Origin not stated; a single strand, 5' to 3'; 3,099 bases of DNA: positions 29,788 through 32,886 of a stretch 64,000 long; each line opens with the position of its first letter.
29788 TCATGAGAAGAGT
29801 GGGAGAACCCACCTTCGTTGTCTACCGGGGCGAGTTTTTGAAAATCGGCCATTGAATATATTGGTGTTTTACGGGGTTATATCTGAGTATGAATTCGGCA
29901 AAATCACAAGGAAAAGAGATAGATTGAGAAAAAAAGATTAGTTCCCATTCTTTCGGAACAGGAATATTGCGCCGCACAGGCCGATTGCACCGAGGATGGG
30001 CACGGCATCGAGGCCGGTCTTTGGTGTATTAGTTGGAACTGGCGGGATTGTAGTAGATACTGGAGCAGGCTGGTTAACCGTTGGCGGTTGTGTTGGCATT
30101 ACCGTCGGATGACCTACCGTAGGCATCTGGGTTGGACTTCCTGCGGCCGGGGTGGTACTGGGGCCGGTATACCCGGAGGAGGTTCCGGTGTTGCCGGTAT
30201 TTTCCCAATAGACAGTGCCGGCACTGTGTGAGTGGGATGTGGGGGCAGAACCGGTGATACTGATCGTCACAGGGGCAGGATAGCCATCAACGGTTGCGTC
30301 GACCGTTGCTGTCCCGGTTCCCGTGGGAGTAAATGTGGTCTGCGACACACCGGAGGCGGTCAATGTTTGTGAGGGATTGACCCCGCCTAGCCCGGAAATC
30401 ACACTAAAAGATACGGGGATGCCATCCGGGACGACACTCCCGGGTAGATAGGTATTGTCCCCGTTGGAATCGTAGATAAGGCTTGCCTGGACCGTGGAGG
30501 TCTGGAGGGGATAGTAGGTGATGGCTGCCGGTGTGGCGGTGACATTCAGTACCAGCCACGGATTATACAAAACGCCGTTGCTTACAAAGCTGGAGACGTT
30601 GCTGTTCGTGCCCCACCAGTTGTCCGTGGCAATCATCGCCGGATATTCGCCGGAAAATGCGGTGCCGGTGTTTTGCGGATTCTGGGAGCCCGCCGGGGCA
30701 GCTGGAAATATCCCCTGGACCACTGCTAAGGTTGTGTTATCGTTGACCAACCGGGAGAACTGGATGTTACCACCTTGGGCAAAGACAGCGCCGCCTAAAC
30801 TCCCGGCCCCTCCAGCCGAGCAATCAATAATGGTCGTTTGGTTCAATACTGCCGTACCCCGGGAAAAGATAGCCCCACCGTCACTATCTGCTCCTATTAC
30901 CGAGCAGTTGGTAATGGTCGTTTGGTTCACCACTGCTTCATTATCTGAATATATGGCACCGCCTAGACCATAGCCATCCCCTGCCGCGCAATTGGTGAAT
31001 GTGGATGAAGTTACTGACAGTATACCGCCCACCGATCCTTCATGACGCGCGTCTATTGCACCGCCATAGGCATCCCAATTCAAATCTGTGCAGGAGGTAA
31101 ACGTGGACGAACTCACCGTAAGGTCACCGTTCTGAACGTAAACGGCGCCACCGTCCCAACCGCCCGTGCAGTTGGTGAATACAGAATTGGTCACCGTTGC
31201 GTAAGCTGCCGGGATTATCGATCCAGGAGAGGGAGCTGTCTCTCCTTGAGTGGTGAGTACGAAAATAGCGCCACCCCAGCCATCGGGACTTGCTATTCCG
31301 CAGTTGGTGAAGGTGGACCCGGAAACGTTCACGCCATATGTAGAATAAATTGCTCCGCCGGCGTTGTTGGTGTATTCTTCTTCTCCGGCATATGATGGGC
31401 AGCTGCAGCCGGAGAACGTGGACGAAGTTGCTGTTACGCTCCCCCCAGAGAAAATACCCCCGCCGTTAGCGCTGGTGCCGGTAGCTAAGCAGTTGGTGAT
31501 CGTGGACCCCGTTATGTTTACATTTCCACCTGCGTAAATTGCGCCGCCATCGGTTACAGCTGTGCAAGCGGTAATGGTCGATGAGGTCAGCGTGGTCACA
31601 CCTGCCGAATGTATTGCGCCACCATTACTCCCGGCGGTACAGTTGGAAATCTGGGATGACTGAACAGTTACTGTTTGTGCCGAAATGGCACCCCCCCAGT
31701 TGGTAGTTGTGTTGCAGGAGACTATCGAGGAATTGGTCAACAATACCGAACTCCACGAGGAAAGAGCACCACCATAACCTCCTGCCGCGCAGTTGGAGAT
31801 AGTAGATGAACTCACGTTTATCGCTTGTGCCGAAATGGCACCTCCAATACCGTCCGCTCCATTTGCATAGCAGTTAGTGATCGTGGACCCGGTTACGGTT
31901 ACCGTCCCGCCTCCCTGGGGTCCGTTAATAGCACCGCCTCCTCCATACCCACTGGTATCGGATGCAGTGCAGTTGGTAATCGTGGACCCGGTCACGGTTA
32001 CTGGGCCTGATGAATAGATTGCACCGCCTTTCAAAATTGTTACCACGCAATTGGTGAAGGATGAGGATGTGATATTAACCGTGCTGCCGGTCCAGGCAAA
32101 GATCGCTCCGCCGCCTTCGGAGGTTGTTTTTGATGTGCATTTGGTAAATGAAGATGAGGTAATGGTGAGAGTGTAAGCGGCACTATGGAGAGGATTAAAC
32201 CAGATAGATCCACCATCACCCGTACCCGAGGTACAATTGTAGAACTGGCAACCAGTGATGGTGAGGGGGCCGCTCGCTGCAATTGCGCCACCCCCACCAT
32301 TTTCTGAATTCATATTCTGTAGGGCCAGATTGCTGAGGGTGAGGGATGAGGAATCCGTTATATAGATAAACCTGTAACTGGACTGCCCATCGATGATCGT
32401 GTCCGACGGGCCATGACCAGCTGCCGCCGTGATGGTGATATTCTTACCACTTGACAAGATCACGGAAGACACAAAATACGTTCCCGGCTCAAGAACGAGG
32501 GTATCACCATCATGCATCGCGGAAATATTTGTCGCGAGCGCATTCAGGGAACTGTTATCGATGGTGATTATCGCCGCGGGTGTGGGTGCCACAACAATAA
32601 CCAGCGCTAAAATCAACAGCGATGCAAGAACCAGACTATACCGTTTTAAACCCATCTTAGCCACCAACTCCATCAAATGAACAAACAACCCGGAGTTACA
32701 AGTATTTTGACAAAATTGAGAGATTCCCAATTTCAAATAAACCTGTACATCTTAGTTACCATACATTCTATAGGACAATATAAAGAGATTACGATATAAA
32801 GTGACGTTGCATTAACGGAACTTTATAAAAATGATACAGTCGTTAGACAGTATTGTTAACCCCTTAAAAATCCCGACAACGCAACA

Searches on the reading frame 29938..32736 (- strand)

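Call 41: search_protein_families(library=pfam, proteins=[window:29938-32736:-], max_evalue=0.00001)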
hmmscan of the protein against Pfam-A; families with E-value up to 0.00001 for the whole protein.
window:29938-32736:- (932 aa): 0 families

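Call 64: search_protein_families(library=pfam, proteins=[window:29938-32736:-], max_evalue=0.001)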
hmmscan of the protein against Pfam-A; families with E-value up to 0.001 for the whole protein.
window:29938-32736:- (932 aa): 1 family
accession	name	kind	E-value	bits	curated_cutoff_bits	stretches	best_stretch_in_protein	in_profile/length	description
PF16318.11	DUF4957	-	0.00037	20.8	30.8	0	592-636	89-134/142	Domain of unknown function (DUF4957)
